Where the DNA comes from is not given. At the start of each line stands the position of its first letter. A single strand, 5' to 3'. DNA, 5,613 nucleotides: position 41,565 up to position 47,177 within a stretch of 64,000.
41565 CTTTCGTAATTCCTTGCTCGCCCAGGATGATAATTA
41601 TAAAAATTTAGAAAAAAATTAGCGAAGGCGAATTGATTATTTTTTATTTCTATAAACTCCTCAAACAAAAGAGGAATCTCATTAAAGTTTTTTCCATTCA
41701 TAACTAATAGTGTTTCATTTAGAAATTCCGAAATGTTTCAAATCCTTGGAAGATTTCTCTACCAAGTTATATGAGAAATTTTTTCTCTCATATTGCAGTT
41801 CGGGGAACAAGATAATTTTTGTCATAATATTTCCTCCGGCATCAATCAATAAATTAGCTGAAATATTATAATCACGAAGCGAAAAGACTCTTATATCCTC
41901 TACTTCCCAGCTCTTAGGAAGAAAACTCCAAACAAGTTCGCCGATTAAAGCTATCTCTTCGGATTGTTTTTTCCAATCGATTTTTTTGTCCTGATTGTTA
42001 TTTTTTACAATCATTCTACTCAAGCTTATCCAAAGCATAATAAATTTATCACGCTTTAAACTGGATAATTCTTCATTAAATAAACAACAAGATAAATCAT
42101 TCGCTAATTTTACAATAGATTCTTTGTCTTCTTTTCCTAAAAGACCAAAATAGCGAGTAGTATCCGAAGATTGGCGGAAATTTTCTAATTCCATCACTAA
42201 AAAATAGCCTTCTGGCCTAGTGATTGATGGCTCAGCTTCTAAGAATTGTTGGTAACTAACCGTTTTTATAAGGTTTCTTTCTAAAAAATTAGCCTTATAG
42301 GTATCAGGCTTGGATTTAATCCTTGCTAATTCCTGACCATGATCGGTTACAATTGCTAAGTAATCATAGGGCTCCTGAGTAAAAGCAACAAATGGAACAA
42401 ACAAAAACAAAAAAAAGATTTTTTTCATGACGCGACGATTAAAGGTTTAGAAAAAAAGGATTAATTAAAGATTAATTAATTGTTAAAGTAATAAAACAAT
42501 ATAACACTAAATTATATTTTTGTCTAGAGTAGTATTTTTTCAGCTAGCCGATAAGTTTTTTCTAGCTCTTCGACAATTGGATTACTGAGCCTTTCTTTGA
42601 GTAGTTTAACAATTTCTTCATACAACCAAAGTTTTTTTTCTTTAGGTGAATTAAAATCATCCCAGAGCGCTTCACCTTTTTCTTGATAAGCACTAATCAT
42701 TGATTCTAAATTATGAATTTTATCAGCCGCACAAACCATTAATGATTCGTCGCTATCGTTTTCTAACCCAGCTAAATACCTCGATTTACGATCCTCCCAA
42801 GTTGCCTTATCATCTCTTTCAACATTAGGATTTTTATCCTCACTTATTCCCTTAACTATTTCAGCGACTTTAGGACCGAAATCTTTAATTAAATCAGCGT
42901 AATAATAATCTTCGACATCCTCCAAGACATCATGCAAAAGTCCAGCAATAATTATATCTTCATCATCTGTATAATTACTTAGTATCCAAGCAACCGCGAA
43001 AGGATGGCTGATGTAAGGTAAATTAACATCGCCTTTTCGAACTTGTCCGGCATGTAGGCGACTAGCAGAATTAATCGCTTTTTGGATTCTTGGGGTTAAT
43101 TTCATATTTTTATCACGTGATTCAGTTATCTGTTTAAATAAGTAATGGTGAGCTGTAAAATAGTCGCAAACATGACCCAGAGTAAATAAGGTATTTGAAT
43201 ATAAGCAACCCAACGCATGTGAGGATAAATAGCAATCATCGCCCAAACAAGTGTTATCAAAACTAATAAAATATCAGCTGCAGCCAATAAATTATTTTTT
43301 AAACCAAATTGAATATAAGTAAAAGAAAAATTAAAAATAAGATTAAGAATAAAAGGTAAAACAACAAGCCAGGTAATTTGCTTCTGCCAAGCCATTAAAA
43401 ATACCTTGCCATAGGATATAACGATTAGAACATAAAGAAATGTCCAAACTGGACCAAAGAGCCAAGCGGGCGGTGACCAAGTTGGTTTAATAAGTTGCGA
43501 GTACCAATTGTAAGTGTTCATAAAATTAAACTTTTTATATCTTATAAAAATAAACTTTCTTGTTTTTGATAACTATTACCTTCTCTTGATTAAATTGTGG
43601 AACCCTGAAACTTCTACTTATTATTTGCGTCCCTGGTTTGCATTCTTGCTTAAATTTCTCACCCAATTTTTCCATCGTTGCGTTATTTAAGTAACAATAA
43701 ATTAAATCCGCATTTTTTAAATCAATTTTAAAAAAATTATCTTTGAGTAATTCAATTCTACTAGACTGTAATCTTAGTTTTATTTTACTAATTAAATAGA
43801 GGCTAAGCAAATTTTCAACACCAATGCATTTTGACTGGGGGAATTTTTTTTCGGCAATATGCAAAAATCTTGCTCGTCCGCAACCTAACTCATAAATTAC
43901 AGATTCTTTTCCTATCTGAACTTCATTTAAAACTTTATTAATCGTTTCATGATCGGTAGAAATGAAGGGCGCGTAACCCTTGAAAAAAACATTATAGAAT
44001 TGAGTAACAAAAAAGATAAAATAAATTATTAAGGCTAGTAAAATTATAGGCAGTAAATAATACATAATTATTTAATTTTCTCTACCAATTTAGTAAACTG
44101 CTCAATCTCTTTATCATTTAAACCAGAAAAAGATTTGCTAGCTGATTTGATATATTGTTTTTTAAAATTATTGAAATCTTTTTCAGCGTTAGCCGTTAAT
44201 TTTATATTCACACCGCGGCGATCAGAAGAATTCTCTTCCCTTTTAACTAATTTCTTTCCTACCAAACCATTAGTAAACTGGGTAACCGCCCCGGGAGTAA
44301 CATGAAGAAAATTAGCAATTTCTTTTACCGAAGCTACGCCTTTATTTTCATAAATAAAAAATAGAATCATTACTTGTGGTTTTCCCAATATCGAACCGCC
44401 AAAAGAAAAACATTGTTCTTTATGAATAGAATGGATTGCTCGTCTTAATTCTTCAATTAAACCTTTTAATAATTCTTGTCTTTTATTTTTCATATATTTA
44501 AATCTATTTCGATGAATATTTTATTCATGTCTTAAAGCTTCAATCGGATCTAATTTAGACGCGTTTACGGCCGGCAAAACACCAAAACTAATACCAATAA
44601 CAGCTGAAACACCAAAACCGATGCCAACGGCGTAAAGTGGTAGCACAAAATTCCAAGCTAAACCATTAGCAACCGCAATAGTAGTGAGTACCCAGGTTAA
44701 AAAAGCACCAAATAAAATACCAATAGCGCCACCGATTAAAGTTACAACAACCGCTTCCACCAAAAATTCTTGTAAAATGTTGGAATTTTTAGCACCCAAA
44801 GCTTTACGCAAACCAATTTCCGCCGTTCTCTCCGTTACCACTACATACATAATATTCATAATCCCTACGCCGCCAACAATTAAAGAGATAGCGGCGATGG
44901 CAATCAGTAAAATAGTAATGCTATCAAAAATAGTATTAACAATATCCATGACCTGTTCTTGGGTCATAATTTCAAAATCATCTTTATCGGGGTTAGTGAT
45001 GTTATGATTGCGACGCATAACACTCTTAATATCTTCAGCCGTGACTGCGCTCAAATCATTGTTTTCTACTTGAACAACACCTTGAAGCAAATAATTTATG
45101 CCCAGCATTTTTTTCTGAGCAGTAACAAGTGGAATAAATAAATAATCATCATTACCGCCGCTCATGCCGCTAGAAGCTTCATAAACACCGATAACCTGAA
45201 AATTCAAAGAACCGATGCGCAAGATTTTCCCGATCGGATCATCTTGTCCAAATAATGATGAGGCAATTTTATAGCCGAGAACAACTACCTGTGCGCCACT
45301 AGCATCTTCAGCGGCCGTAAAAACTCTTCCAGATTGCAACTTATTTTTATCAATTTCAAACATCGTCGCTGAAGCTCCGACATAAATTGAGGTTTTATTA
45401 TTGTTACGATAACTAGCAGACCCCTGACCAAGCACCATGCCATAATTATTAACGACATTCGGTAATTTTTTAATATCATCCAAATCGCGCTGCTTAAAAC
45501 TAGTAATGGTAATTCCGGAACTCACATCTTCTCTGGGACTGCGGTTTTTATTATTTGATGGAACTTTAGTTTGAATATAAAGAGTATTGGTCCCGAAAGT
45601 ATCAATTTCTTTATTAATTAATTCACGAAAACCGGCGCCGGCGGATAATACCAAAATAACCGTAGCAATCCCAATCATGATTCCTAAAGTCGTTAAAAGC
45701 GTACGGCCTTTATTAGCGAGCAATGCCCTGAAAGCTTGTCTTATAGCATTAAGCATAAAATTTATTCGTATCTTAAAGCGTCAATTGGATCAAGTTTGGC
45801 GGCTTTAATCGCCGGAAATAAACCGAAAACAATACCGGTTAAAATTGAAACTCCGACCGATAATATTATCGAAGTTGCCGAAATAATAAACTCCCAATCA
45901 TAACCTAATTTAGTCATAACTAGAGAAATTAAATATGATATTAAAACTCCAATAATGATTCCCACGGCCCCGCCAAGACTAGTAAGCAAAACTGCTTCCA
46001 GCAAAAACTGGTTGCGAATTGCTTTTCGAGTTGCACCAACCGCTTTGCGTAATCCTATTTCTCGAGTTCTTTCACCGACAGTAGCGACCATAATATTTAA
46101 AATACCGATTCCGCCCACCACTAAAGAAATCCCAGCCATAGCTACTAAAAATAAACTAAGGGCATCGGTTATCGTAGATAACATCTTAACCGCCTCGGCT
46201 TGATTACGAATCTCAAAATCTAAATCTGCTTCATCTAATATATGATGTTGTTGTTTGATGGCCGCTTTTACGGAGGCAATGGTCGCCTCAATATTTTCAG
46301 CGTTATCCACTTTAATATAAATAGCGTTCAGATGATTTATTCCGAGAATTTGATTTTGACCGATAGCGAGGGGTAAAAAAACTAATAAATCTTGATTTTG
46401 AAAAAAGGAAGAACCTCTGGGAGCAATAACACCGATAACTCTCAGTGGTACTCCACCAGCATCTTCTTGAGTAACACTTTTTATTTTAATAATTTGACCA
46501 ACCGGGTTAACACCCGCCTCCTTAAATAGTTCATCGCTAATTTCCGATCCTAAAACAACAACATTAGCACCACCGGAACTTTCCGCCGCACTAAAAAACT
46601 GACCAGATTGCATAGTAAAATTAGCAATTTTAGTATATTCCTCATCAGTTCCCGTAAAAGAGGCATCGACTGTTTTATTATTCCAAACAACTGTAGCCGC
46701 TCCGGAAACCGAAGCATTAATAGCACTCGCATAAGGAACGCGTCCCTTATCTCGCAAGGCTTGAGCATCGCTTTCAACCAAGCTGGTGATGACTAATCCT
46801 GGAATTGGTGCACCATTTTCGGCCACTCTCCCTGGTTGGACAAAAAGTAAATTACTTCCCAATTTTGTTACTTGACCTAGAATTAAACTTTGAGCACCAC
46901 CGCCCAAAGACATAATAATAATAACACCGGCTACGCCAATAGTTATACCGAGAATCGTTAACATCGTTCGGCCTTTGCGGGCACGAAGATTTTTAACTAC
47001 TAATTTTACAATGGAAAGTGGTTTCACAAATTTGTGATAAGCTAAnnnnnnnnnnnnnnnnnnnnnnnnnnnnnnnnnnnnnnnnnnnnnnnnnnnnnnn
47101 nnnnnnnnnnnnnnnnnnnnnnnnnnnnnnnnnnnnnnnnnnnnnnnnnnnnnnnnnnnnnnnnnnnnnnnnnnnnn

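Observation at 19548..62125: A recurring, nearly identical extended -10 promoter cassette sits in front of almost every ORFan unit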

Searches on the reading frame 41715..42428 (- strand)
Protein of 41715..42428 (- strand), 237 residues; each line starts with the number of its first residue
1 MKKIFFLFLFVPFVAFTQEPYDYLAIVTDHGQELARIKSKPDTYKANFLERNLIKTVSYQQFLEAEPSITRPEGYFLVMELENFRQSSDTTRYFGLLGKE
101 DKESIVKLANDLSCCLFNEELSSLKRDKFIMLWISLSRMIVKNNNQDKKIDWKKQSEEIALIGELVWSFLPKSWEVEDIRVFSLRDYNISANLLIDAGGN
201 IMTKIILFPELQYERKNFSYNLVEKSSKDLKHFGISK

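Call 3: search_protein_families(library=pfam, proteins=[window:41715-42428:-], max_evalue=0.01)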
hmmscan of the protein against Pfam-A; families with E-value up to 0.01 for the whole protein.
window:41715-42428:- (237 aa): 0 families

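Call 24: search_protein_families(library=ncbifam, proteins=[window:41715-42428:-], max_evalue=0.01)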
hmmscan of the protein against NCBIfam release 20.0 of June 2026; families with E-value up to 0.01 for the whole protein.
window:41715-42428:- (237 aa): 0 families

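Call 25: search_protein_families(library=phrogs, proteins=[window:41715-42428:-], max_evalue=0.01)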
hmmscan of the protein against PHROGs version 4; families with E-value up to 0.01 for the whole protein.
window:41715-42428:- (237 aa): 0 families

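Call 80: search_solved_structures(query=window:41715-42428:-, max_evalue=1)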
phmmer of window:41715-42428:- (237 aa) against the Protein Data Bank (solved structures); distinct sequences matched with E-value up to 1: 4.
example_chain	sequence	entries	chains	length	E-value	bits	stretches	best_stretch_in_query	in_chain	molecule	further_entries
4lzi_A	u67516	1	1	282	0.00025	24.1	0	144-204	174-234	Multicystatin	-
4me8_A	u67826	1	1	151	0.016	18.2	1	50-105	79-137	Signal peptidase I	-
1xfi_A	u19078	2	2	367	0.059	16.3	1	109-162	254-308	unknown protein | Protein At2g17340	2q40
6xgy_B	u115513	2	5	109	0.85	12.5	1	146-202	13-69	ABC transporter maintaining OM lipid asymmetry, cytoplasmic STAS component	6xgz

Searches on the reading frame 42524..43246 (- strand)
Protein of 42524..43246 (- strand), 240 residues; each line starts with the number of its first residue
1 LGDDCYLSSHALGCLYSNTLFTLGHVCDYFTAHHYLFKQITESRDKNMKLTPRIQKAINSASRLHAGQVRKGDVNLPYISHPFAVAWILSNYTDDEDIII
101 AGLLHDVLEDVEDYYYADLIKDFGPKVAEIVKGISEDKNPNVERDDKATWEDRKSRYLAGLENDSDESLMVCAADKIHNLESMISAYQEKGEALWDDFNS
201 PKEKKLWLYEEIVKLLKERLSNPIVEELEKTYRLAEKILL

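Call 10: search_protein_families(library=pfam, proteins=[window:42524-43246:-], max_evalue=0.001)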
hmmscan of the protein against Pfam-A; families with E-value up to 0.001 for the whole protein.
window:42524-43246:- (240 aa): 2 families
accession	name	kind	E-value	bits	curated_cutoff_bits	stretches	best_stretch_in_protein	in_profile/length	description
PF13328.12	HD_4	-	2.6e-16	60.2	27.2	1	57-191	1-135/156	HD domain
PF01966.28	HD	-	2.8e-08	34.5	22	1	78-179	1-115/116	HD domain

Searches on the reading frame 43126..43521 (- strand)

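Call 10: search_protein_families(library=pfam, proteins=[window:43126-43521:-], max_evalue=0.001)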
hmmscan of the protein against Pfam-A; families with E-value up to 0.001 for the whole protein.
window:43126-43521:- (131 aa): 1 family
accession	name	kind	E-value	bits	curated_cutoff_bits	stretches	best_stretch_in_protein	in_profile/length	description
PF03073.20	TspO_MBR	-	8.1e-27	94.2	24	1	3-128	20-144/145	TspO/MBR family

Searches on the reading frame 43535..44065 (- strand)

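Call 10: search_protein_families(library=pfam, proteins=[window:43535-44065:-], max_evalue=0.001)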
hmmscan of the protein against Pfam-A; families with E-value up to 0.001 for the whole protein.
window:43535-44065:- (176 aa): 2 families
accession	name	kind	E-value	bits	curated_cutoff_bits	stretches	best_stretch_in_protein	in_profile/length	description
PF08123.19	DOT1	-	6.7e-05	23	23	0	37-122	26-111/205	Histone methylation protein DOT1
PF00398.26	RrnaAD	-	0.00042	19.9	24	1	37-169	14-136/263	Ribosomal RNA adenine dimethylase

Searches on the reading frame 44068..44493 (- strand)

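Call 10: search_protein_families(library=pfam, proteins=[window:44068-44493:-], max_evalue=0.001)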
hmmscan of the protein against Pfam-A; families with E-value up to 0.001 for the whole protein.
window:44068-44493:- (141 aa): 4 families
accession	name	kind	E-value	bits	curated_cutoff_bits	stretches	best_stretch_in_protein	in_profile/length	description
PF01047.28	MarR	-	1.5e-11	44.4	24.6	1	39-95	4-59/59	MarR family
PF12802.13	MarR_2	-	6.1e-11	42.8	27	1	39-93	6-60/61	MarR family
PF22381.2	Staph_reg_Sar_Rot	-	4.5e-06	27.1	27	1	37-108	13-83/85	Transcriptional regulator SarA/Rot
PF13463.12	HTH_27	-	5e-06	27.1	22.2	1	36-102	1-67/68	Winged helix DNA-binding domain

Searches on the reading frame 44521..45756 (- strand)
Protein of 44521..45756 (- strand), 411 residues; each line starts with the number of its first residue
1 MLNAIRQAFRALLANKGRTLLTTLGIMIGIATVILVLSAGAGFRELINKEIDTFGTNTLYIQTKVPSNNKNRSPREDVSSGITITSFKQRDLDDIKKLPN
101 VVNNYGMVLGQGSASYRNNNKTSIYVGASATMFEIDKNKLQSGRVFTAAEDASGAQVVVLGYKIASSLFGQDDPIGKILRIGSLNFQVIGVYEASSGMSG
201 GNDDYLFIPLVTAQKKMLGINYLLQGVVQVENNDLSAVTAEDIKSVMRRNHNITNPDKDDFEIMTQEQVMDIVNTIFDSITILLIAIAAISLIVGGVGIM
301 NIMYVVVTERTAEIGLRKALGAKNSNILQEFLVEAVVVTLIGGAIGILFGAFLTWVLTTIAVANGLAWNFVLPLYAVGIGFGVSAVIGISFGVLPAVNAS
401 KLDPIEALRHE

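Call 10: search_protein_families(library=pfam, proteins=[window:44521-45756:-], max_evalue=0.001)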
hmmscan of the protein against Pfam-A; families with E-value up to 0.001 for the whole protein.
window:44521-45756:- (411 aa): 2 families
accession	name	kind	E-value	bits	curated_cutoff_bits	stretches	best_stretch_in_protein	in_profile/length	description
PF12704.14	MacB_PCD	-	1.1e-38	134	27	1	19-244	1-205/207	MacB-like periplasmic core domain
PF02687.27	FtsX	-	1.5e-19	70.7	25.5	1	286-404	2-120/120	FtsX-like permease C-terminal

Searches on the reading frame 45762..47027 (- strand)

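Call 10: search_protein_families(library=pfam, proteins=[window:45762-47027:-], max_evalue=0.001)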
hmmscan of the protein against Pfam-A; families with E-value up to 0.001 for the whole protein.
window:45762-47027:- (421 aa): 2 families
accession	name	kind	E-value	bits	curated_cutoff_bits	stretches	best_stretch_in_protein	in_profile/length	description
PF12704.14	MacB_PCD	-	1.1e-40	140.6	27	1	21-255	1-206/207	MacB-like periplasmic core domain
PF02687.27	FtsX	-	8.8e-21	74.6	25.5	1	296-414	2-120/120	FtsX-like permease C-terminal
